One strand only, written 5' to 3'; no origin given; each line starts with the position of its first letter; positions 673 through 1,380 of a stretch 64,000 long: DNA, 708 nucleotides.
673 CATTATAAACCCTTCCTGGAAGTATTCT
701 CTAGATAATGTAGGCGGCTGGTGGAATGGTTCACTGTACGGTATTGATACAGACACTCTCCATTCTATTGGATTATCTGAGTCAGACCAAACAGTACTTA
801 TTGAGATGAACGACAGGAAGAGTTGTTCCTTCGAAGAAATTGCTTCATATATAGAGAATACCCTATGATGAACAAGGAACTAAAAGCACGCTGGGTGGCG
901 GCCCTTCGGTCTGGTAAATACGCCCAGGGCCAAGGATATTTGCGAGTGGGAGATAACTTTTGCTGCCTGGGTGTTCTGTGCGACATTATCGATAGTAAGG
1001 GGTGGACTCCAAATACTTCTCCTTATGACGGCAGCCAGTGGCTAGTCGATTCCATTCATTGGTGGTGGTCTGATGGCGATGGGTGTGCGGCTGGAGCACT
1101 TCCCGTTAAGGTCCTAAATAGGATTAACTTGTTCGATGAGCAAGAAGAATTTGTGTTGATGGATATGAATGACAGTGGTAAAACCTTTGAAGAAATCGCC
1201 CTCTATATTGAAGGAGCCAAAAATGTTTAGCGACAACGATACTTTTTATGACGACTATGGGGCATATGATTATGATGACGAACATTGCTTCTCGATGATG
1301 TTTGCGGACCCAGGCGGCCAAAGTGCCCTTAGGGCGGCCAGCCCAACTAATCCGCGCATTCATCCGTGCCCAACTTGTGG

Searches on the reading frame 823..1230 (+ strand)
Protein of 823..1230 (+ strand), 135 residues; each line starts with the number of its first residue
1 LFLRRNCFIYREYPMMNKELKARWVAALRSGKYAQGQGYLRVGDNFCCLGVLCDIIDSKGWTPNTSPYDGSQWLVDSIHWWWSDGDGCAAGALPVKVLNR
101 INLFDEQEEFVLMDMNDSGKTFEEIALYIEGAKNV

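Call 75: search_protein_families(library=pfam, alignment_id=A4, max_evalue=0.0001)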
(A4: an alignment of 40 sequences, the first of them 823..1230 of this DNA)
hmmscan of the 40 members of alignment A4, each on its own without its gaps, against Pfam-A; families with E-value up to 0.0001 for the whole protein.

A. member 1, window:823-1230:+ (135 aa): 0 families

B. families by the number of members that match (of 40 scanned): 25 families
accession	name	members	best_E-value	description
PF00588.24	SpoU_methylase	2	4.4e-22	SpoU rRNA Methylase family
PF00149.33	Metallophos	2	7.7e-14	Calcineurin-like phosphoesterase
PF02562.22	PhoH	1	1.4e-61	PhoH-like protein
PF21866.1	DUF6915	1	7.5e-43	Domain of unknown function (DUF6915)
PF00805.28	Pentapeptide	1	5.5e-41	Pentapeptide repeats (8 copies)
PF17338.8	GP88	1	2.5e-39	Gene product 88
PF01327.26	Pep_deformylase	1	2.3e-30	Polypeptide deformylase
PF03167.25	UDG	1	2.5e-25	Uracil DNA glycosylase superfamily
PF25176.1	DUF7831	1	1.7e-24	Family of unknown function (DUF7831)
PF13532.12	2OG-FeII_Oxy_2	1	7.9e-21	2OG-Fe(II) oxygenase superfamily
PF10127.15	RlaP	1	1.2e-20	RNA repair pathway DNA polymerase beta family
PF18143.6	HAD_SAK_2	1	1.5e-18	HAD domain in Swiss Army Knife RNA repair proteins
PF13419.12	HAD_2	1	1.2e-16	Haloacid dehalogenase-like hydrolase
PF19062.5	DUF5758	1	4e-16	Family of unknown function (DUF5758)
PF05869.16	Dam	1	2.4e-13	DNA N-6-adenine-methyltransferase (Dam)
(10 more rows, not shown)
